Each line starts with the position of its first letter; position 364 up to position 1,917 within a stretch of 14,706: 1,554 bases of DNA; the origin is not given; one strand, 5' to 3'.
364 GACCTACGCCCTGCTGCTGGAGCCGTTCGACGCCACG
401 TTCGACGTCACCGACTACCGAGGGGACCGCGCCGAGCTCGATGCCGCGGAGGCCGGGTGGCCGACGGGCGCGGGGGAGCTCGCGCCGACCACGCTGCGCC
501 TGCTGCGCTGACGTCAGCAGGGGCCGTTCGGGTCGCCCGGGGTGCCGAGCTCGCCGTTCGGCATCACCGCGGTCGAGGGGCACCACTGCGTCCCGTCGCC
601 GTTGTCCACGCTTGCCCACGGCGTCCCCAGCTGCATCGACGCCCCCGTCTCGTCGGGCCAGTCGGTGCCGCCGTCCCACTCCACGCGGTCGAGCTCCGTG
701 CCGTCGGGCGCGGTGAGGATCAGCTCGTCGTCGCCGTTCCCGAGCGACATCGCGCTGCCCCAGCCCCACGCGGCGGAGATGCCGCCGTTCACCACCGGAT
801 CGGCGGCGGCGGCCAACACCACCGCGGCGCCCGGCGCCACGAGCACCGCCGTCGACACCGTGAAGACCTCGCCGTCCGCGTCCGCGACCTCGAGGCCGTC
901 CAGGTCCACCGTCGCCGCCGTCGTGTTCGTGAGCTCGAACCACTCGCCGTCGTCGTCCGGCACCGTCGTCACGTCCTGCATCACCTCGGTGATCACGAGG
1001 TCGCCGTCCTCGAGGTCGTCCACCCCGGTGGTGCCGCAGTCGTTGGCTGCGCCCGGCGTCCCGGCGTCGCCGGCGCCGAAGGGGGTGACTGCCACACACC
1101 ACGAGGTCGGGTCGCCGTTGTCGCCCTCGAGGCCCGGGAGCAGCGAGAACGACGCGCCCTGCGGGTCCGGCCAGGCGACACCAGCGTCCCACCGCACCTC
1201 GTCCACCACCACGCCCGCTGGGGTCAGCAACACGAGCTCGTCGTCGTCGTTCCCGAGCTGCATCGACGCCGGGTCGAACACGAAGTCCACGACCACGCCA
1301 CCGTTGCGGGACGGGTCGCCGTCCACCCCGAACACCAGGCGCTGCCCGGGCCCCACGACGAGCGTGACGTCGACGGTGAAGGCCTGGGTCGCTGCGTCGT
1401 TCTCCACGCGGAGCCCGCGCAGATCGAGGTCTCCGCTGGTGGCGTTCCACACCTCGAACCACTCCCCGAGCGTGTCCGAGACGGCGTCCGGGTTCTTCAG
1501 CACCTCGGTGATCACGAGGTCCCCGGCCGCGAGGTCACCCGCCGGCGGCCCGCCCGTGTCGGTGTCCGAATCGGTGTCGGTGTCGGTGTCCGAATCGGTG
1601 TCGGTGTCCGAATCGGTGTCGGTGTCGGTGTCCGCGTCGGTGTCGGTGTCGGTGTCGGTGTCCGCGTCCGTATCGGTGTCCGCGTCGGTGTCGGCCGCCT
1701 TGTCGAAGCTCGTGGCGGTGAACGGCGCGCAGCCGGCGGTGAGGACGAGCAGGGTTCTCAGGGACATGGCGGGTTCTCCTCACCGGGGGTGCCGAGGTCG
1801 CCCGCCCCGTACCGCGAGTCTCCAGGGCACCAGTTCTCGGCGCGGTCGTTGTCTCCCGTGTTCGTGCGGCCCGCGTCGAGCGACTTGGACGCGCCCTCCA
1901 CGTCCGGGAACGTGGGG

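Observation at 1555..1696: In-frame hexanucleotide tandem repeat encoding a ~46-residue (Asp-Thr)n linker, a candidate length-variable site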

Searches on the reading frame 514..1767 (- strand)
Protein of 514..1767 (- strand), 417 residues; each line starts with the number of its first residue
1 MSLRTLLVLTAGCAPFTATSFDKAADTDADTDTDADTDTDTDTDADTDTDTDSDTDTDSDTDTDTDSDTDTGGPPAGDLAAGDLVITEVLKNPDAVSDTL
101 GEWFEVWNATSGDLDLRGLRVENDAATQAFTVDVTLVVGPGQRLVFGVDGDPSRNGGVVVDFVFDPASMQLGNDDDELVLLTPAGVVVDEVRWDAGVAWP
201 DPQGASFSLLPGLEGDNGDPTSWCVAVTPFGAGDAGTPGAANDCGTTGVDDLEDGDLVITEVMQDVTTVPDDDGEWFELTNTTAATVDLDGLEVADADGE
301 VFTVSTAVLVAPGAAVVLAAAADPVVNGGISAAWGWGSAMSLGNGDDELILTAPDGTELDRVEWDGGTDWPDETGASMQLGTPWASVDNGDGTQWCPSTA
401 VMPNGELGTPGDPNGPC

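Call 8: search_protein_families(library=pfam, proteins=[window:514-1767:-], max_evalue=0.01)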
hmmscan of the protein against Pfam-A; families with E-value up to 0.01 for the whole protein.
window:514-1767:- (417 aa): 1 family
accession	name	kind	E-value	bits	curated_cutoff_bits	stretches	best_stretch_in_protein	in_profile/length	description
PF00932.25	LTD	-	2e-31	109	34.3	2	255-364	6-107/109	Lamin Tail Domain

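Call 9: find_encoding_contigs(protein=window:514-1767:-, flank=10000, max_places=10)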
Protein window:514-1767:- (417 aa): no gene with exactly this product is on record in the collection.

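Call 10: find_homologous_proteins(query=window:514-1767:-, max_evalue=0.00001)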
Query window:514-1767:- (417 aa): 460 proteins with E <= 0.00001 among 8000 candidates; the best 120 are listed.
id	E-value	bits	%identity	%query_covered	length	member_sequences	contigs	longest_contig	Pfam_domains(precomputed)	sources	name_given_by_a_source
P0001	1.9e-178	612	100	67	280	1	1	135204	PF00932.26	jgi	jgi:hypothetical protein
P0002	2.2e-128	447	45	82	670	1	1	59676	PF11617.14,PF00932.26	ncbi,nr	ncbi:MAG: lamin tail domain-containing protein [Deltaproteobacteria bacterium]|nr:lamin tail domain-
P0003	7.9e-102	359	43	80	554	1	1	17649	PF00932.26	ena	-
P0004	6.4e-99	350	51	82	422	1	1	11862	PF00932.26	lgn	-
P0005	2.6e-98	348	46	82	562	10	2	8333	PF00932.26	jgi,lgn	jgi:hypothetical protein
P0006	4.3e-97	344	48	88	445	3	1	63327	PF00932.26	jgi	-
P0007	2.4e-95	338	37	82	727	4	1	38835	PF00932.26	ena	-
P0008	8.3e-92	326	44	82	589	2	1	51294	PF11617.14,PF00932.26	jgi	-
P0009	1.1e-86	310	39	82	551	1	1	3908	PF11617.14,PF00932.26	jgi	-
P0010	6.2e-85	304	41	85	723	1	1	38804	PF11617.14,PF00932.26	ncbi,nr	ncbi:lamin tail domain-containing protein [Myxococcota bacterium]|nr:lamin tail domain-containing pr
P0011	3.0e-83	298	40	80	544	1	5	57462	PF00932.26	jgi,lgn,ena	jgi:hypothetical protein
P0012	3.0e-81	292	44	85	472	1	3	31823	PF00932.26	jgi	jgi:hypothetical protein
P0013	2.3e-80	289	42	79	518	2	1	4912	PF00932.26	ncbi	ncbi:MAG: lamin tail domain-containing protein [Acidimicrobiia bacterium]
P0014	4.3e-80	288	46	82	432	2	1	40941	PF00932.26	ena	-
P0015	9.9e-80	287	40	81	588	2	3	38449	PF11617.14,PF00932.26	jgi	jgi:hypothetical protein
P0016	1.3e-77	280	39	82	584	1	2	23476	PF11617.14,PF00932.26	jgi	-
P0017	3.0e-77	278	44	87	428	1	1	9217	PF00932.26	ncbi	-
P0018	3.4e-73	265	40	100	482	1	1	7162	PF11617.14,PF00932.26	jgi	jgi:hypothetical protein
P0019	1.0e-71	260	46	55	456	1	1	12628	PF00932.26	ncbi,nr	ncbi:MAG TPA: lamin tail domain-containing protein, partial [Deltaproteobacteria bacterium]|nr:lamin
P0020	1.9e-67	246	38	82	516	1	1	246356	PF00932.26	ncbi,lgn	-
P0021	1.8e-66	243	44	79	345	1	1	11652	PF00932.26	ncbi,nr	ncbi:lamin tail domain-containing protein [Myxococcota bacterium]|nr:lamin tail domain-containing pr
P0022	5.0e-66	241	41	45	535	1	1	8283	PF11617.14,PF00932.26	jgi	-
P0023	1.3e-65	240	42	80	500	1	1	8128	PF00932.26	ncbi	ncbi:MAG: lamin tail domain-containing protein, partial [Woeseiaceae bacterium]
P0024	7.6e-65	238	38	89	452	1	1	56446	PF11617.14,PF00932.26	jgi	jgi:hypothetical protein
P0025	2.4e-63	233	54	40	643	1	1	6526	PF11617.14,PF00932.26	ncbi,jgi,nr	ncbi:MAG: hypothetical protein GXP62_21670 [Oligoflexia bacterium]|nr:hypothetical protein [Oligofle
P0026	2.2e-62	229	53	43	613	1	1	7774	PF11617.14,PF00932.26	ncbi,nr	ncbi:lamin tail domain-containing protein, partial [Myxococcota bacterium]|nr:lamin tail domain-cont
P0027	5.3e-62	228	36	81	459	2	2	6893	PF11617.14,PF00932.26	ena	-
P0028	1.9e-61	226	37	80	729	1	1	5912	PF00932.26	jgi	jgi:hypothetical protein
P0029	4.4e-59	219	40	80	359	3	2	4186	PF00932.26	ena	-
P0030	1.5e-58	217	41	48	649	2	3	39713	PF00526.24,PF00932.26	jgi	-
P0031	2.3e-58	216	41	81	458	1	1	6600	PF11617.14,PF00932.26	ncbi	-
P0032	4.6e-58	215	41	82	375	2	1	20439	PF00932.26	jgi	-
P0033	2.8e-57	213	39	81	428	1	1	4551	PF11617.14,PF00932.26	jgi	jgi:hypothetical protein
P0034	8.4e-57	211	40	100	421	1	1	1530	PF11617.14,PF00932.26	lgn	-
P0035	2.2e-54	203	47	39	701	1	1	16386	PF11617.14,PF00932.26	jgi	jgi:hypothetical protein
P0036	3.2e-54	203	41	84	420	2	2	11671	PF00932.26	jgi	-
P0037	6.1e-54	202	38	82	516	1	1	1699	PF00932.26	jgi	jgi:hypothetical protein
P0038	1.7e-53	200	48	39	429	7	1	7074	PF00932.26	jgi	-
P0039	9.6e-53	198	41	81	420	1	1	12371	PF11617.14,PF00932.26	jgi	jgi:uncharacterized protein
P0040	1.3e-52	197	38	81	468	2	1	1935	PF00932.26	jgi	jgi:hypothetical protein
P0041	1.7e-52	197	38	84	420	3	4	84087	PF11617.14,PF00932.26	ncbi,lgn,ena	-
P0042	3.9e-52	196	39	79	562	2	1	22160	PF00932.26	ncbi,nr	ncbi:MAG: lamin tail domain-containing protein [Deltaproteobacteria bacterium]|nr:MAG: lamin tail do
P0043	2.8e-51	193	37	81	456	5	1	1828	PF00932.26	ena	-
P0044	3.0e-51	193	37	65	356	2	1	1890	PF11617.14,PF00932.26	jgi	jgi:hypothetical protein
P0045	4.0e-51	192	37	82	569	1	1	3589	PF00932.26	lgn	-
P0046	6.6e-51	192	38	81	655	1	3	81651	PF11617.14,PF00932.26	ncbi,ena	-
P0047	1.1e-50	191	36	86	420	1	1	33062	PF11617.14,PF00932.26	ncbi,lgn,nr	ncbi:MAG: lamin tail domain-containing protein [Pseudomonadota bacterium]|nr:lamin tail domain-conta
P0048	1.1e-50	191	36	81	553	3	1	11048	PF00932.26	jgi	jgi:hypothetical protein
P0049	1.9e-50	190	40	61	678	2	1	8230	PF00932.26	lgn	-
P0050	9.1e-50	188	49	54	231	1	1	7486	PF00932.26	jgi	jgi:hypothetical protein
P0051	2.6e-49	186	36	81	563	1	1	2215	PF00932.26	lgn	-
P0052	6.7e-49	185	44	65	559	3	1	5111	PF13205.13,PF00932.26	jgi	-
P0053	1.6e-48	184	39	80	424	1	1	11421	PF11617.14,PF00932.26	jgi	jgi:hypothetical protein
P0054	4.1e-48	182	48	41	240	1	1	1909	PF00932.26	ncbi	-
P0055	8.2e-48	181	35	93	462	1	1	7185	PF11617.14,PF00932.26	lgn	-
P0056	1.4e-47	181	37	79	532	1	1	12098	PF00932.26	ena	-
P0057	1.7e-47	180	37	81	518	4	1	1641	PF00932.26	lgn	-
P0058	3.7e-47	179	34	80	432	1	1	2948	PF00932.26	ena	-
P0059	1.0e-46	178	35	80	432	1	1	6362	PF00932.26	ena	-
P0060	1.8e-46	177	45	56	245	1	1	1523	PF00932.26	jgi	jgi:hypothetical protein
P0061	2.6e-46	177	35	80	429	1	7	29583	PF11617.14,PF00932.26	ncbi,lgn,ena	-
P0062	3.8e-46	176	34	80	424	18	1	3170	PF00932.26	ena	-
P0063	4.8e-45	172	40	41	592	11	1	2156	PF02412.24,PF12662.14,PF00932.26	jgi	jgi:cysteine-rich repeat protein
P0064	6.5e-43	165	42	44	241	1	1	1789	PF00932.26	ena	-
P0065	2.3e-42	164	48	43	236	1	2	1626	PF00932.26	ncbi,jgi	jgi:hypothetical protein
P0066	3.6e-42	163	41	43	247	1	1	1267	PF00932.26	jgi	jgi:hypothetical protein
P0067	4.9e-42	162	35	80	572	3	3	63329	PF00932.26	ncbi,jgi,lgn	jgi:hypothetical protein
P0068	2.8e-41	160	37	81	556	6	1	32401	PF00932.26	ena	-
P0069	2.6e-40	157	33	81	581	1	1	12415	PF00932.26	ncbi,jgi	ncbi:MAG: lamin tail domain-containing protein [Myxococcales bacterium]|jgi:hypothetical protein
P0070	3.7e-40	156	44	44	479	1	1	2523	PF11617.14,PF00932.26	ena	-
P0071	4.3e-40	156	31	81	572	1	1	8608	PF00932.26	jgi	jgi:lamin tail-like protein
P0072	6.3e-40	155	45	51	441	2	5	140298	PF00932.26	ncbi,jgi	jgi:hypothetical protein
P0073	1.2e-39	155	34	81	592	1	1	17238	PF00932.26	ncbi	-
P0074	4.4e-39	153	36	41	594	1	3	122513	PF00932.26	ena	-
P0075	4.6e-39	153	33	81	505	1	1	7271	PF00932.26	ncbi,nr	ncbi:MAG: lamin tail domain-containing protein, partial [Deltaproteobacteria bacterium]|nr:lamin tai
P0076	8.4e-39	152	33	73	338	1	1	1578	PF00932.26,PF13948.12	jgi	jgi:cysteine-rich repeat protein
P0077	1.1e-38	151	35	86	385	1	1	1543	PF00932.26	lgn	-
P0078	1.7e-38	151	42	56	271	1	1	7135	PF00932.26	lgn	-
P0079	2.3e-38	150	35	95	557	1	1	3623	PF00932.26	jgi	jgi:hypothetical protein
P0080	2.9e-38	150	41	41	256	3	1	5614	PF00932.26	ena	-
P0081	3.6e-38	150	37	60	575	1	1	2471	PF00932.26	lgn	-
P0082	3.9e-38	150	53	39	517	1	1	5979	PF00932.26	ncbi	-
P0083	9.4e-38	148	55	41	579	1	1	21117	PF13229.13,PF11617.14,PF00932.26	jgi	jgi:hypothetical protein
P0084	1.3e-37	148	33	82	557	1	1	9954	PF00932.26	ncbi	-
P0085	2.5e-37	147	44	49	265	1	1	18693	PF00932.26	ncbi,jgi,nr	ncbi:MAG: lamin tail domain-containing protein [Deltaproteobacteria bacterium]|nr:lamin tail domain-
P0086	5.5e-37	146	33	81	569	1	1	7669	PF00932.26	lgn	-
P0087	7.4e-37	145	37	39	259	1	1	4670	PF00932.26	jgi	-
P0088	9.1e-37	145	41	49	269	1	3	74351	PF00932.26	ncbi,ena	-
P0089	1.0e-36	145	49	41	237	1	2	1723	PF00932.26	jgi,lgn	jgi:hypothetical protein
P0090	3.6e-36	143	34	72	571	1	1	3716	PF00932.26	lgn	-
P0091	5.6e-36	142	34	96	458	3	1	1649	PF00932.26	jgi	jgi:hypothetical protein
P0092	8.3e-36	142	33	81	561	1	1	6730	PF00932.26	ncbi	-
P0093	9.7e-36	142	33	81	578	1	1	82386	PF00932.26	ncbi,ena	-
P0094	1.2e-35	141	33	72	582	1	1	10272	PF00932.26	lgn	-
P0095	1.7e-35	141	35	39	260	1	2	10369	PF00932.26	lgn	-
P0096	2.0e-35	141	33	58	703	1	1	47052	PF00932.26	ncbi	-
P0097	6.4e-35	139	38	39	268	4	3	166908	PF00932.26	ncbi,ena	-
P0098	8.3e-35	139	32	82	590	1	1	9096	PF00932.26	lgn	-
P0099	1.0e-34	138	38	39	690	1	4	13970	PF00932.26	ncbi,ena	-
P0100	1.4e-34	138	35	53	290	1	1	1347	PF00932.26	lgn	-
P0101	1.8e-34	138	47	42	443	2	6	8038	PF00932.26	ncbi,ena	-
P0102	1.8e-34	137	43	47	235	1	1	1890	PF00932.26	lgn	-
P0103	2.9e-34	137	49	41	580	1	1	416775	PF11617.14,PF00932.26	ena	-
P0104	4.5e-34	136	34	68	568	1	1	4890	PF00932.26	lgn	-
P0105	6.0e-34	136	49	40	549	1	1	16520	PF11617.14,PF00932.26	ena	-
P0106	1.6e-33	134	33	81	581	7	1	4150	PF00932.26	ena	-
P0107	3.4e-33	133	43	41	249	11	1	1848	PF00932.26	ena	-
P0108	3.9e-33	133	49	40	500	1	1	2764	PF11617.14,PF00932.26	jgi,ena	-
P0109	5.6e-33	133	33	81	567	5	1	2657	PF00932.26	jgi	jgi:hypothetical protein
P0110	6.8e-33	132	36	66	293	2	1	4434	PF00932.26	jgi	jgi:hypothetical protein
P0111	6.9e-33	132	33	80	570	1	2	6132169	PF00932.26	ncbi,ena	-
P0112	8.6e-33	132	34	80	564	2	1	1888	PF00932.26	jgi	jgi:hypothetical protein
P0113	1.4e-32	131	33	80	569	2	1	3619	PF00932.26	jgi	jgi:hypothetical protein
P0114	1.6e-32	131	35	82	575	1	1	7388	PF00932.26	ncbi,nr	ncbi:MAG: lamin tail domain-containing protein [Archangium sp.]|nr:lamin tail domain-containing prot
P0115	1.6e-32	131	51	40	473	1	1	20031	PF11617.14,PF00932.26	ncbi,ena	-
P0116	2.4e-32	130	47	39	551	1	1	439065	PF00932.26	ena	-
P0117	2.5e-32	130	45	46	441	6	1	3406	PF00932.26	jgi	jgi:hypothetical protein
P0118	2.8e-32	130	48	41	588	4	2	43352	PF11617.14,PF00932.26,PF04231.20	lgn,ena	-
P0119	3.7e-32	130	34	83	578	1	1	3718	PF00932.26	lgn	-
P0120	3.9e-32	130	31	81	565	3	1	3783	PF00932.26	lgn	-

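Call 11: find_encoding_contigs(protein=P0001, flank=10000, max_places=10)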
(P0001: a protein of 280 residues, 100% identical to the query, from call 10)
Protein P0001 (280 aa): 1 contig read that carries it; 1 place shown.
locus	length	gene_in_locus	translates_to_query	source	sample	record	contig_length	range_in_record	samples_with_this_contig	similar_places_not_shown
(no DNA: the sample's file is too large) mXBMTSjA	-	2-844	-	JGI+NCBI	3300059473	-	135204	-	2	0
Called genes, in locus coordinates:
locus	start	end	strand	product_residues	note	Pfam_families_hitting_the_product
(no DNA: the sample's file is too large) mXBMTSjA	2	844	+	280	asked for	PF00932:LTD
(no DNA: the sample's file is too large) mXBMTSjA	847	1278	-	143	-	-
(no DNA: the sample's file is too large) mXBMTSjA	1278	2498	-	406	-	-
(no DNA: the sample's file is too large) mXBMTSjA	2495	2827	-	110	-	-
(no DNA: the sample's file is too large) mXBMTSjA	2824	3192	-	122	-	-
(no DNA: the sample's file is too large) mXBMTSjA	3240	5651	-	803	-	PF19974:TCAD9 (weak), PF00069:Pkinase, PF07714:PK_Tyr_Ser-Thr, PF03781:FGE-sulfatase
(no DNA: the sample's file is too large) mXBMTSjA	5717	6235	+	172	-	-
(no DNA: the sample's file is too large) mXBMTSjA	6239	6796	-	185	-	PF13545:HTH_Crp_2 (weak), PF12840:HTH_20, PF01022:HTH_5, PF12802:MarR_2 (weak), PF09860:DUF2087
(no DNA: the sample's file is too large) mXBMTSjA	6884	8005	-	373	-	PF04851:ResIII, PF00270:DEAD, PF00271:Helicase_C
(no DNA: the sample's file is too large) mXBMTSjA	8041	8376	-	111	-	-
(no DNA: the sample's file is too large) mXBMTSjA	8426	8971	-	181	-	-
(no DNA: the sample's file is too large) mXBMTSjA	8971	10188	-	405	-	PF06245:DUF1015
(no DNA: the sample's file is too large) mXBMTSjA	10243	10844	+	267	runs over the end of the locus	PF00106:adh_short, PF23441:SDR (weak), PF13561:adh_short_C2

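Call 14: find_related_loci(query=window:514-1767:-, collection=genome_contigs, flank=6000)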
Query window:514-1767:- (417 aa) in genome_contigs; peptide patterns used: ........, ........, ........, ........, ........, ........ (x = any residue, [..] = any of these).
77 stretches matched a pattern; 18 encode a relative of the query (tblastn E <= 1e-3); 18 distinct loci.
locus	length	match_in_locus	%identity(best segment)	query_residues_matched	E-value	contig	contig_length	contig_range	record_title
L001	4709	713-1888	41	62-417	5e-71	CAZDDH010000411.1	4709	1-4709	MAG TPA_asm: uncultured Rickettsiales bacterium isolate SRP077602_co5_208 genome assembly, contig: NODE_65632_length_470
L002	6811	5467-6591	41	85-417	6e-68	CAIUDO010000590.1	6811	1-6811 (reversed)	MAG: uncultured proteobacterium isolate LaPlata_bin-3660 genome assembly, contig: bin-3660:590/959, whole genome shotgun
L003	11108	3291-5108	41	62-417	2e-67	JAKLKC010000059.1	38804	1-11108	MAG: Myxococcota bacterium isolate MAG.506 MAG.506-NODE_59_length_38804_cov_7.904666, whole genome shotgun sequence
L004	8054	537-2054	41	67-417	6e-61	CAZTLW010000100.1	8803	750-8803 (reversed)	MAG TPA_asm: uncultured Acidimicrobiia bacterium isolate SRP332253_co2_220 genome assembly, contig: NODE_8205_length_880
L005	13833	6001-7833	36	57-417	1e-53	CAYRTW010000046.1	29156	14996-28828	MAG TPA_asm: uncultured Rickettsiales bacterium isolate SRP173033_co1_25 genome assembly, contig: NODE_2401_length_29156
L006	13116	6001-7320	48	78-417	2e-41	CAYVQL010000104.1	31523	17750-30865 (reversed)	MAG TPA_asm: uncultured Enterobacterales bacterium isolate SRP077602_co7_23 genome assembly, contig: NODE_6959_length_31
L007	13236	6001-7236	51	62-417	6e-39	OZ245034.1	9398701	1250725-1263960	MAG: Myxococcota bacterium isolate df3dd314-b992-411f-bde6-f70e75f61a8f genome assembly, chromosome: 1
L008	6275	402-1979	34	80-417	4e-33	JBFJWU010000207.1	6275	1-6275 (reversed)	MAG: bacterium isolate Mix_sand19.2022.05.G.30 k141_2046388_length_6275_cov_8.0000, whole genome shotgun sequence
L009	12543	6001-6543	44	75-417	4e-32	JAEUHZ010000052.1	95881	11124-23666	MAG: Planctomycetota bacterium isolate new MAG-30 k141_2530194, whole genome shotgun sequence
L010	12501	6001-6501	44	82-417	1e-30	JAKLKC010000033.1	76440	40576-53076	MAG: Myxococcota bacterium isolate MAG.506 MAG.506-NODE_33_length_76440_cov_8.223944, whole genome shotgun sequence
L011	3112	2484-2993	41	81-417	9e-30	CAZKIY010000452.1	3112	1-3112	MAG TPA_asm: uncultured Planctomycetaceae bacterium isolate SRP128246_co1_341 genome assembly, contig: NODE_91682_length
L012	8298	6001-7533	44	69-417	3e-29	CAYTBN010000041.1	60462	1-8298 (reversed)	MAG TPA_asm: uncultured Rickettsiales bacterium isolate SRP308112_co1_98 genome assembly, contig: NODE_426_length_60462_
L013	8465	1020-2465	45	77-417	1e-28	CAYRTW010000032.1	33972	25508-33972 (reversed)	MAG TPA_asm: uncultured Rickettsiales bacterium isolate SRP173033_co1_25 genome assembly, contig: NODE_1813_length_33972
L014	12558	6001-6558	37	62-417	5e-26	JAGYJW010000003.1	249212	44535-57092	MAG: Deltaproteobacteria bacterium isolate M30B51 3, whole genome shotgun sequence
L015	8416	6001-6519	38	80-417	1e-24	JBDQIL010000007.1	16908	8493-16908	MAG: Myxococcota bacterium isolate SFB_27D_18OOND_coas_9 k141_2019773_length_16908_cov_82.5047, whole genome shotgun seq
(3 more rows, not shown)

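Call 15: find_related_loci(query=window:514-1767:-, collection=metagenome_contigs, flank=4000)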
Query window:514-1767:- (417 aa) in metagenome_contigs; peptide patterns used: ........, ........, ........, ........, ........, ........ (x = any residue, [..] = any of these).
96 stretches matched a pattern; 8 encode a relative of the query (tblastn E <= 1e-3); 8 distinct loci.
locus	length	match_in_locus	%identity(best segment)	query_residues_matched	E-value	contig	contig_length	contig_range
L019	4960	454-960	48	76-417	5e-38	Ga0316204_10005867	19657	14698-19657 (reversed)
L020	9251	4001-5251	33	57-417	3e-33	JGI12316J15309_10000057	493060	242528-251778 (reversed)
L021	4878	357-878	47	73-417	3e-31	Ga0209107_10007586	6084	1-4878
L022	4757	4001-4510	42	81-417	1e-30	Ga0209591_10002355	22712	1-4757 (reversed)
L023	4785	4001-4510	42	81-417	1e-30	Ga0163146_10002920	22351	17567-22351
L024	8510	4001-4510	42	81-417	1e-30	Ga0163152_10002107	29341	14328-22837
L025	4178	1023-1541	38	80-417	2e-26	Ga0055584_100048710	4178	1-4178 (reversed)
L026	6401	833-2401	26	70-364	2e-15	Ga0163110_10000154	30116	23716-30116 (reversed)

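Call 24: find_encoding_contigs(protein=P0006, flank=6000, max_places=4)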
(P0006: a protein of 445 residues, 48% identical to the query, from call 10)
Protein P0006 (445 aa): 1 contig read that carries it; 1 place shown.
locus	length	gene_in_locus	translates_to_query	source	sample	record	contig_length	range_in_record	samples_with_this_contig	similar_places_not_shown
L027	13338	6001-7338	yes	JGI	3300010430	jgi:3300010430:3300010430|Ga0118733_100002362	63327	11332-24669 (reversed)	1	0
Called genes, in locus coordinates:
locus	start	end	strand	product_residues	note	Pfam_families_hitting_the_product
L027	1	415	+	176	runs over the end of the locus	-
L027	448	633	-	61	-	-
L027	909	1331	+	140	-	PF00413:Peptidase_M10 (weak)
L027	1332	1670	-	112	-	-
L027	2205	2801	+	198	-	-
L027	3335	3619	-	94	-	-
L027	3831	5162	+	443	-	PF13517:FG-GAP_3 (faint), PF01839:FG-GAP (faint)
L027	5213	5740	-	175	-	-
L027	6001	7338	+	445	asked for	PF00932:LTD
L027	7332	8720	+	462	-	PF10009:DUF2252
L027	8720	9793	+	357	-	-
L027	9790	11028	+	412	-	PF11617:Cu-binding_MopE, PF00932:LTD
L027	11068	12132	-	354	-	PF02661:Fic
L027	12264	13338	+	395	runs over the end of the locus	PF00072:Response_reg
